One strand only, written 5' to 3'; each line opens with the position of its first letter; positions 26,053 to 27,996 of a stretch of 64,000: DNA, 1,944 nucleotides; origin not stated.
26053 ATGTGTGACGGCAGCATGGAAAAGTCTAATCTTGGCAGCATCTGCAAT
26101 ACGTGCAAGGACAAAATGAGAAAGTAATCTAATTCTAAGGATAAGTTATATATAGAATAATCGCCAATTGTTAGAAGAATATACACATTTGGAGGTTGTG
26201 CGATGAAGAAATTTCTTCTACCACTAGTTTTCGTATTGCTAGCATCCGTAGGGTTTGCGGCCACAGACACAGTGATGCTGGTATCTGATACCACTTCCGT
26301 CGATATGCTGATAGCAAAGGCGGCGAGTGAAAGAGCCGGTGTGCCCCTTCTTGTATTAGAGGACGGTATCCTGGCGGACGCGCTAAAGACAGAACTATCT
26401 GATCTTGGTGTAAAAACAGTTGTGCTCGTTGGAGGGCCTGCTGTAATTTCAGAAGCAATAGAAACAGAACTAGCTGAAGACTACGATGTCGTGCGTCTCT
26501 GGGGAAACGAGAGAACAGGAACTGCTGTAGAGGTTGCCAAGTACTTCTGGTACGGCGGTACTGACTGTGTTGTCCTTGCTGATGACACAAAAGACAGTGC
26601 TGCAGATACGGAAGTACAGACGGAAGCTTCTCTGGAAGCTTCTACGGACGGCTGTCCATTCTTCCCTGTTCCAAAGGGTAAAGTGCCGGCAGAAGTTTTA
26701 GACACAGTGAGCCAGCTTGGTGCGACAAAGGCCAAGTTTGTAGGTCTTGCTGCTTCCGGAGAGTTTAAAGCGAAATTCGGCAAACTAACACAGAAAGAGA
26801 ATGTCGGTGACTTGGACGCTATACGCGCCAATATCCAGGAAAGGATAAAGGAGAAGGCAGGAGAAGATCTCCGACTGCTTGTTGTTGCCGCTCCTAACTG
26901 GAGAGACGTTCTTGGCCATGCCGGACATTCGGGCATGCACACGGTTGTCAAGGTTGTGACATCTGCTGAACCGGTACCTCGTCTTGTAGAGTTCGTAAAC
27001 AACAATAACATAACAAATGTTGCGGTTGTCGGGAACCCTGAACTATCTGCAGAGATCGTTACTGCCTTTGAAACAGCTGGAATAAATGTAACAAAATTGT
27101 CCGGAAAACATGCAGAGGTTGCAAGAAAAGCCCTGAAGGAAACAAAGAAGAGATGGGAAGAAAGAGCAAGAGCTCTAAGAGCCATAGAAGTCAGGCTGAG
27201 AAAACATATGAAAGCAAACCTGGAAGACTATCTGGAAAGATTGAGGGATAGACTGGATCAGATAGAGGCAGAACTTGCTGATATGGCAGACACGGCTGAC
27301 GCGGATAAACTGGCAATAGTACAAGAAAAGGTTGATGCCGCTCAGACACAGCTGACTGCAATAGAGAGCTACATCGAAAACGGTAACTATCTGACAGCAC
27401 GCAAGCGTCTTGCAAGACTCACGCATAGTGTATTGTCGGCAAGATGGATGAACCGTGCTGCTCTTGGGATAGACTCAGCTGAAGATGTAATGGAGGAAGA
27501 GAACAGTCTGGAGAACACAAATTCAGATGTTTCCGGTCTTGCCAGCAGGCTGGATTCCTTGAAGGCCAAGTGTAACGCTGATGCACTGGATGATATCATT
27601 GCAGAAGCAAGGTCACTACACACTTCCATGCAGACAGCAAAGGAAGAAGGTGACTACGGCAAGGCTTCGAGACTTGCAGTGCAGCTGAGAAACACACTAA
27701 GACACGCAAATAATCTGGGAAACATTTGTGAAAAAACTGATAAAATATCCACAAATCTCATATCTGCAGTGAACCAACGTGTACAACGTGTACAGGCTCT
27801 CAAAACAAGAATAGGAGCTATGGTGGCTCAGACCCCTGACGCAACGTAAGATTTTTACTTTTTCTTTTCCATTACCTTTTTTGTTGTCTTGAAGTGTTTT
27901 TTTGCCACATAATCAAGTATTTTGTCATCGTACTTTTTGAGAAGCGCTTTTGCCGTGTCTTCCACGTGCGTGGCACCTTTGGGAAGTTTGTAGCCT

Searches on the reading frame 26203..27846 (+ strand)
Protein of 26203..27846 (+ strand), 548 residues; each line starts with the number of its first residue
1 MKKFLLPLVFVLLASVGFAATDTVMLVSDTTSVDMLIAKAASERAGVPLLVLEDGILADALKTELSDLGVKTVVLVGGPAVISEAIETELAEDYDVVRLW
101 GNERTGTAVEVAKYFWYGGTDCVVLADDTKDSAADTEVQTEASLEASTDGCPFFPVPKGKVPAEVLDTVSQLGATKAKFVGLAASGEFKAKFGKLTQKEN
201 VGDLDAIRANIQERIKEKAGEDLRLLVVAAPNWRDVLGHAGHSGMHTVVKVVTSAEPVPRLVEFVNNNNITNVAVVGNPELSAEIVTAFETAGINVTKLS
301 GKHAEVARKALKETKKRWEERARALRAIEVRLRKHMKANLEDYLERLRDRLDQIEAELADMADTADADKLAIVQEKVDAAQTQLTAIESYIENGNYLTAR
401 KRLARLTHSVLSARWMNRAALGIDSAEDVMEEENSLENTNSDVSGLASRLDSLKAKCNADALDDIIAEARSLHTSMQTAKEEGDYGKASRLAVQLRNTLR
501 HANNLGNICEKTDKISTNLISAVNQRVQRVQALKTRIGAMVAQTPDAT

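Call 30: search_protein_families(library=pfam, proteins=[window:26203-27846:+], max_evalue=0.00001)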
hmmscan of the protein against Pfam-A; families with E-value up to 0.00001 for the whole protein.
window:26203-27846:+ (548 aa): 1 family
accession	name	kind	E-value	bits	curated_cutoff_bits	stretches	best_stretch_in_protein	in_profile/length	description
PF04122.17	CW_binding_2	-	3.5e-06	27.9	24.9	0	27-87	21-73/73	Cell wall binding domain 2 (CWB2)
